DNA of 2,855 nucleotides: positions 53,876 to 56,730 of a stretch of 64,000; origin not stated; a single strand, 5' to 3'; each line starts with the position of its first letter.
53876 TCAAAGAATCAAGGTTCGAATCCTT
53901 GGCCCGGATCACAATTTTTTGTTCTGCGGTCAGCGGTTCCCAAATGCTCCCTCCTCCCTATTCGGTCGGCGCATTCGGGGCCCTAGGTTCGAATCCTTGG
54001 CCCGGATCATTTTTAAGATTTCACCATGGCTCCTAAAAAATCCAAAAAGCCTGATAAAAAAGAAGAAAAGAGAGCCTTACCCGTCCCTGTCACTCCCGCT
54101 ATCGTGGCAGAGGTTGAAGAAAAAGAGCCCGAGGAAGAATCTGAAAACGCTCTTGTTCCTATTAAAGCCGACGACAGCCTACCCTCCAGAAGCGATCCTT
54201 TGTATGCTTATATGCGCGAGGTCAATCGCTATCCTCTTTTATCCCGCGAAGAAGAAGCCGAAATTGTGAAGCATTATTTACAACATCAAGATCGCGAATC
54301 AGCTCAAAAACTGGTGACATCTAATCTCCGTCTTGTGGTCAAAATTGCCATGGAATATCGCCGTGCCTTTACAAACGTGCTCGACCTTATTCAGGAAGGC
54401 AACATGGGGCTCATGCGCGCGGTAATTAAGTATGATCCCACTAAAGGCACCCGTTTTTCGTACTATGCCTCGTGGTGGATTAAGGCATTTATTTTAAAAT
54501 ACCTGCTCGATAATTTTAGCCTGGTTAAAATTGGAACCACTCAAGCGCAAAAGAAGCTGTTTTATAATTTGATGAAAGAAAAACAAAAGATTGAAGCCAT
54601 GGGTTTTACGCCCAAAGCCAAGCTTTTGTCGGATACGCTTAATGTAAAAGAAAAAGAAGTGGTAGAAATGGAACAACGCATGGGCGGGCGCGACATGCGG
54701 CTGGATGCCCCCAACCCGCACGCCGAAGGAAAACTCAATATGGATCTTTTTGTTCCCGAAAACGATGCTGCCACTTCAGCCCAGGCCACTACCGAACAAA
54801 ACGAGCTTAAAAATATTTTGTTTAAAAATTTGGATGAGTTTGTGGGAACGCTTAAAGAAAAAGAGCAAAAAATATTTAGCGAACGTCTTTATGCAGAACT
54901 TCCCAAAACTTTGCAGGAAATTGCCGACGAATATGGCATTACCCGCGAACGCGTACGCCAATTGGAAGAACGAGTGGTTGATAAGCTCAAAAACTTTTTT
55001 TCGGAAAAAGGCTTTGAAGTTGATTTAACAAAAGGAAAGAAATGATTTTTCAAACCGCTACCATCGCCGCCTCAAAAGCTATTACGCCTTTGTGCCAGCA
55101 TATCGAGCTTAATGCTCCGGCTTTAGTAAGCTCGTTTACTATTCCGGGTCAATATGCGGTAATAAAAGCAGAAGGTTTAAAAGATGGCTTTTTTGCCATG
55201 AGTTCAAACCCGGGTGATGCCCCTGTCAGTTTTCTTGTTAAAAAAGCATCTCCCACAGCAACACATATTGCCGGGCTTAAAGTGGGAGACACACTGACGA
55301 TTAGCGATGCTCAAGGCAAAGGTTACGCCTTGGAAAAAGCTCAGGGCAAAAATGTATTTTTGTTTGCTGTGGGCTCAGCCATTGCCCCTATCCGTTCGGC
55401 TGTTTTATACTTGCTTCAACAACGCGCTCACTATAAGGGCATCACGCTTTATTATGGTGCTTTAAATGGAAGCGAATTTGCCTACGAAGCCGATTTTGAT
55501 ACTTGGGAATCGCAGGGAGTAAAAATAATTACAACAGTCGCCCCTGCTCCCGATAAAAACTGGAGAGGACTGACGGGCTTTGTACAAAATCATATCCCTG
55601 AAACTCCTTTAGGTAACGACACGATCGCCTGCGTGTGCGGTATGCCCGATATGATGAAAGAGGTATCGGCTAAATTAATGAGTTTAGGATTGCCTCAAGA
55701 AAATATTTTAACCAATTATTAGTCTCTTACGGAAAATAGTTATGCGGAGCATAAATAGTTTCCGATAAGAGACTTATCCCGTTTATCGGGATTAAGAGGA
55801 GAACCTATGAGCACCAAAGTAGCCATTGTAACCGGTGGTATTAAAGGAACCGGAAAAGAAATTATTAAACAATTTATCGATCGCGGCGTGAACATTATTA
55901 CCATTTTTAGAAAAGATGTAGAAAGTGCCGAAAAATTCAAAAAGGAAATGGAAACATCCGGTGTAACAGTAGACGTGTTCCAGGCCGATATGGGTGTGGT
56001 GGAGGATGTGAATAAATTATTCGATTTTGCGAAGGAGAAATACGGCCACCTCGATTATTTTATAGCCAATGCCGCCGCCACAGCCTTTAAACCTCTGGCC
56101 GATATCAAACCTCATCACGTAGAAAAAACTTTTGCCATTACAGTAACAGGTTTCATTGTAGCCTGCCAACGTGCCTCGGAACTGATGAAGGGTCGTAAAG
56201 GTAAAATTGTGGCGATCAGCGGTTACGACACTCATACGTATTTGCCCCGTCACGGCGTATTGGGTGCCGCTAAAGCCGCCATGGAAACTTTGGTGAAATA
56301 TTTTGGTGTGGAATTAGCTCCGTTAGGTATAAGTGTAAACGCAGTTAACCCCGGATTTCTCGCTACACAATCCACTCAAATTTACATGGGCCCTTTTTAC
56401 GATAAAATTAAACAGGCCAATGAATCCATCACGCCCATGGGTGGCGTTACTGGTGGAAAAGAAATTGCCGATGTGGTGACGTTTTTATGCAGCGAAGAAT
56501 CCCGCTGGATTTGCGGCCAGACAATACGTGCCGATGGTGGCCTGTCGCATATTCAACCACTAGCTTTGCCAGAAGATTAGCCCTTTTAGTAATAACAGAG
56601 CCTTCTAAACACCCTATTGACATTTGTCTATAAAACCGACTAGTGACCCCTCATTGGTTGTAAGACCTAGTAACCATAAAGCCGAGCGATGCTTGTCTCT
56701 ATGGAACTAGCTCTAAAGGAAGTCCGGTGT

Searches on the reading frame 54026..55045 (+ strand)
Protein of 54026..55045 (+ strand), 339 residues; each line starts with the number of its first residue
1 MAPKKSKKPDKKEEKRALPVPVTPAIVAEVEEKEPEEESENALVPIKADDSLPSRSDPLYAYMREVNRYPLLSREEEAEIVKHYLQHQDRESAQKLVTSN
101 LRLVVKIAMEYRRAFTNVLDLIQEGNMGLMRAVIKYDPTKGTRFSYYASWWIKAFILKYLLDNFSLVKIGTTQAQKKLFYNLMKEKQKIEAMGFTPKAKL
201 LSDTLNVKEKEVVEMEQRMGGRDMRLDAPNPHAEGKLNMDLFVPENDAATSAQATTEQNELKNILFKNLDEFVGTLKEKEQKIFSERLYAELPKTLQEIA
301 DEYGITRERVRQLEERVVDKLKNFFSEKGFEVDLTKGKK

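Call 6: search_protein_families(library=pfam, proteins=[window:54026-55045:+], max_evalue=0.01)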
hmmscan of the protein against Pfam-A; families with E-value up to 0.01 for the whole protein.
window:54026-55045:+ (339 aa): 5 families
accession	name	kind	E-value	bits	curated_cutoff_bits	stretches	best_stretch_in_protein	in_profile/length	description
PF04542.20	Sigma70_r2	-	2e-16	60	24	1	96-162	1-67/71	Sigma-70 region 2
PF04545.22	Sigma70_r4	-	1.2e-12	47.6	24.1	1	275-322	4-49/50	Sigma-70, region 4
PF00140.25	Sigma70_r1_2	-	2e-07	31.3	22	1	57-80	1-24/34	Sigma-70 factor, region 1.2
PF16509.11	KORA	-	0.0029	18.2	26.7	0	294-330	31-67/84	TrfB plasmid transcriptional repressor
PF04297.20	UPF0122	-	0.0055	17.4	22.7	0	270-324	11-64/101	Putative helix-turn-helix protein, YlxM / p13 like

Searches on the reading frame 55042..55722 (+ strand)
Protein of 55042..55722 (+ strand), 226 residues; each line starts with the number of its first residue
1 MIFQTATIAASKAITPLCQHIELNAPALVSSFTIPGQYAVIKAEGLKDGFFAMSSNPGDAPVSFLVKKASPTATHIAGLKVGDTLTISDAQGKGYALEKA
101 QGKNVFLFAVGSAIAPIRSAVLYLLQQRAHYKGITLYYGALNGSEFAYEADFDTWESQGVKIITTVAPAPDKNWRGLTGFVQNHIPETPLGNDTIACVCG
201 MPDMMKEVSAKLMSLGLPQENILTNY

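Call 6: search_protein_families(library=pfam, proteins=[window:55042-55722:+], max_evalue=0.01)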
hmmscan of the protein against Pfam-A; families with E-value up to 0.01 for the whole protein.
window:55042-55722:+ (226 aa): 1 family
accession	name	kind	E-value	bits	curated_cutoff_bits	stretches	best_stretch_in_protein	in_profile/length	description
PF00175.26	NAD_binding_1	-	3.7e-15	57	22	1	109-209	3-108/109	Oxidoreductase NAD-binding domain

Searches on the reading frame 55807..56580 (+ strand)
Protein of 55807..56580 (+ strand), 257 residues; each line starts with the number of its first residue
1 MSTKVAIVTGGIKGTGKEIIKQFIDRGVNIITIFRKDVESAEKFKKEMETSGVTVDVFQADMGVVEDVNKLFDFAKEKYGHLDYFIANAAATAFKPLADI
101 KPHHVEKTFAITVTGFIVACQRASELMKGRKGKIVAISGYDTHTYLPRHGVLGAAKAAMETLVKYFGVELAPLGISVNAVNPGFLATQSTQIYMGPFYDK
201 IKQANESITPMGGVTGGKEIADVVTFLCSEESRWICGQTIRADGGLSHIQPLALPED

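Call 6: search_protein_families(library=pfam, proteins=[window:55807-56580:+], max_evalue=0.01)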
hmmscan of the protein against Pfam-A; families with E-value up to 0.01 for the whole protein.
window:55807-56580:+ (257 aa): 5 families
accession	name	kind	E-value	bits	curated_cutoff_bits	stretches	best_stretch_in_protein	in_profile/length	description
PF13561.12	adh_short_C2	-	3.4e-48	164.7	27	1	13-247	6-236/236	Enoyl-(Acyl carrier protein) reductase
PF00106.31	adh_short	-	2.5e-38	132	26.6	1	4-190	1-187/195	short chain dehydrogenase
PF08659.16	KR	-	8.7e-10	39.2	22.6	1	7-118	4-118/180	KR domain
PF23441.1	SDR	-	2.2e-06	27.7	27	1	66-246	78-255/258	SDR-like rossmann domain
PF02719.21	Polysacc_synt_2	-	2e-05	24.4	20.2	1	7-165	2-151/293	Polysaccharide biosynthesis protein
